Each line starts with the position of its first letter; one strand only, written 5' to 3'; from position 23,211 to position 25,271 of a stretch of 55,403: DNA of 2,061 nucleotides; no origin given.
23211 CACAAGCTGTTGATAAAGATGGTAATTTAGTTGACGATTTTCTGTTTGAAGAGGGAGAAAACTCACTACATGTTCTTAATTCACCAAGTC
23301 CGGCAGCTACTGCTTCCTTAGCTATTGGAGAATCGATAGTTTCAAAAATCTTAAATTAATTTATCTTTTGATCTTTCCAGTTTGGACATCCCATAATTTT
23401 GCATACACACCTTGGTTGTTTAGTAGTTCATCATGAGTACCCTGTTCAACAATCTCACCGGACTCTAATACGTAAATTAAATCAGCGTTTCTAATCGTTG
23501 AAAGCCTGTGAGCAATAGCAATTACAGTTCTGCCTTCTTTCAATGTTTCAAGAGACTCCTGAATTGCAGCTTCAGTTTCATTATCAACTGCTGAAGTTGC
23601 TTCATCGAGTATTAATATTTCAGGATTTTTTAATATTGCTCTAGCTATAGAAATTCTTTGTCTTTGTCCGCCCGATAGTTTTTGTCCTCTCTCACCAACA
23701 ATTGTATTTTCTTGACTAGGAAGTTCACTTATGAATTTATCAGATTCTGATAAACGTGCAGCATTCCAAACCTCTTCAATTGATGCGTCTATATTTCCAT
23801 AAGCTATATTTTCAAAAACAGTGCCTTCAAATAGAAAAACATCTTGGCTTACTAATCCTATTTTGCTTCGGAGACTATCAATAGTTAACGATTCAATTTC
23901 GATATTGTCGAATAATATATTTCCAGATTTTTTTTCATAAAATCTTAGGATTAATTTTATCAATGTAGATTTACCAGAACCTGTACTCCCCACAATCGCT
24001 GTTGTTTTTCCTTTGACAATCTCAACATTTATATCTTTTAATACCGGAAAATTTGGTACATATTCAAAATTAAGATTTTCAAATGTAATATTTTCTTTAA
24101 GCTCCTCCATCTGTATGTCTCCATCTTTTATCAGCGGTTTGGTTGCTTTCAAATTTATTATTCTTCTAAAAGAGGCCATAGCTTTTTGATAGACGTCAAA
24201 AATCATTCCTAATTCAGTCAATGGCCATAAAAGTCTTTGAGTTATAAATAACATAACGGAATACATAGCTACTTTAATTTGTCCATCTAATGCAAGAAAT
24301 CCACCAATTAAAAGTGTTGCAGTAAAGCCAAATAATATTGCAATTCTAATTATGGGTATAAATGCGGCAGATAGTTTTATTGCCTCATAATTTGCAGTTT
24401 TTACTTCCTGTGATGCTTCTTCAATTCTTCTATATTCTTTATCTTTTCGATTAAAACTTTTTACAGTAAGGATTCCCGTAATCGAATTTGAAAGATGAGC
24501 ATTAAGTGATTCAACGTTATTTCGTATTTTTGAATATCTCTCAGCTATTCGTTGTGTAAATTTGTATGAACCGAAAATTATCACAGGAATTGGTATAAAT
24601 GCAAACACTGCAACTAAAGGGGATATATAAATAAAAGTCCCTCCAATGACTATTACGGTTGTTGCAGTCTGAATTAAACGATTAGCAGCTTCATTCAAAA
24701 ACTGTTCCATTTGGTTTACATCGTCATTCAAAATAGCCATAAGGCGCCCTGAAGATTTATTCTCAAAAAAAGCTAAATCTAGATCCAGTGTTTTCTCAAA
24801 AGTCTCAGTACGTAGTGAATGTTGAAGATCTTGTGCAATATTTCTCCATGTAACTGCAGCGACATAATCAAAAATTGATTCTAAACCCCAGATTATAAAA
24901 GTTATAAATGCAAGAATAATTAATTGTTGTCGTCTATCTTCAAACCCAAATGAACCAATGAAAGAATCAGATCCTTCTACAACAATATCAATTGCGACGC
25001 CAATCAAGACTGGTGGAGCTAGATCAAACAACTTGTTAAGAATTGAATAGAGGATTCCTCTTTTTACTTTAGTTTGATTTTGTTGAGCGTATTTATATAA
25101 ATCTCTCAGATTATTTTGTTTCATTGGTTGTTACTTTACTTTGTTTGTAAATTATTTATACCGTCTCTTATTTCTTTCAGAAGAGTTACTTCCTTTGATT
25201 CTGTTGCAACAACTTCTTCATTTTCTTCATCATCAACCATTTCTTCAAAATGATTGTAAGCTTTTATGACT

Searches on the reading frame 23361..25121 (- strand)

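Call 17: search_protein_families(library=ncbifam, proteins=[window:23361-25121:-], max_evalue=1e-10)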
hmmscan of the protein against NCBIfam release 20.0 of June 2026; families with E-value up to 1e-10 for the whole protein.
window:23361-25121:- (586 aa): 178 families (the best 25 are shown)
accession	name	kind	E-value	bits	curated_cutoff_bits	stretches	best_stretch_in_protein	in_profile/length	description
NF045513.1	HepA_fam_ABC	equivalog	1.6e-131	439.7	725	1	22-580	55-609/610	heterocyst formation ABC transporter subunit HepA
TIGR02203.1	MsbA_lipidA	equivalog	8.7e-127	424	602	1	56-581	47-570/572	lipid A export permease/ATP-binding protein MsbA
NF052233.1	CphA_assoc_ABC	equivalog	9.3e-119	397.9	880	1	5-583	172-746/766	cyanophycin metabolism-associated ABC transporter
TIGR00958.1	3a01208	subfamily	8.5e-112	374.7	874.6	1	3-576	147-710/711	antigen peptide transporter 2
TIGR02204.1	MsbA_rel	hypoth_equivalog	1.4e-110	370.7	780.4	1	69-580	62-575/576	ABC transporter, permease/ATP-binding protein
NF010178.0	PRK13657.1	equivalog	6.3e-106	355.1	733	1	13-579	15-569/588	glucan ABC transporter ATP-binding protein/ permease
TIGR01846.1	type_I_sec_HlyB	subfamily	4.8e-105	352.4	725.55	1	18-582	140-694/694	type I secretion system permease/ATPase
NF008381.0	PRK11176.1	equivalog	4.1e-103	345.7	867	1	64-582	61-581/582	lipid A ABC transporter ATP-binding protein/permease MsbA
NF008055.0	PRK10789.1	equivalog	1.6e-96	324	845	1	22-580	21-571/590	SmdA family multidrug ABC transporter permease/ATP-binding protein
TIGR03797.1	NHLM_micro_ABC2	equivalog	7.9e-94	315.5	709.4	1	23-580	142-685/686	NHLP bacteriocin export ABC transporter permease/ATPase subunit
TIGR01192.1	chvA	subfamily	3.4e-86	290.1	585.4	1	10-577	12-567/585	glucan export ABC transporter ATP-binding protein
TIGR03375.1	type_I_sec_LssB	subfamily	6.3e-86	289.2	693.1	1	66-569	187-691/696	type I secretion system permease/ATPase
TIGR03796.1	NHLM_micro_ABC1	equivalog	1.6e-84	284.5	853.3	1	13-576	146-708/710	NHLP family bacteriocin export ABC transporter peptidase/permease/ATPase subunit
NF008056.1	PRK10790.1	equivalog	2.4e-82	277.3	746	1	5-581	11-576/584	SmdB family multidrug efflux ABC transporter permease/ATP-binding protein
TIGR02857.1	CydD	equivalog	7.7e-81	272.6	435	1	63-551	39-528/529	thiol reductant ABC exporter subunit CydD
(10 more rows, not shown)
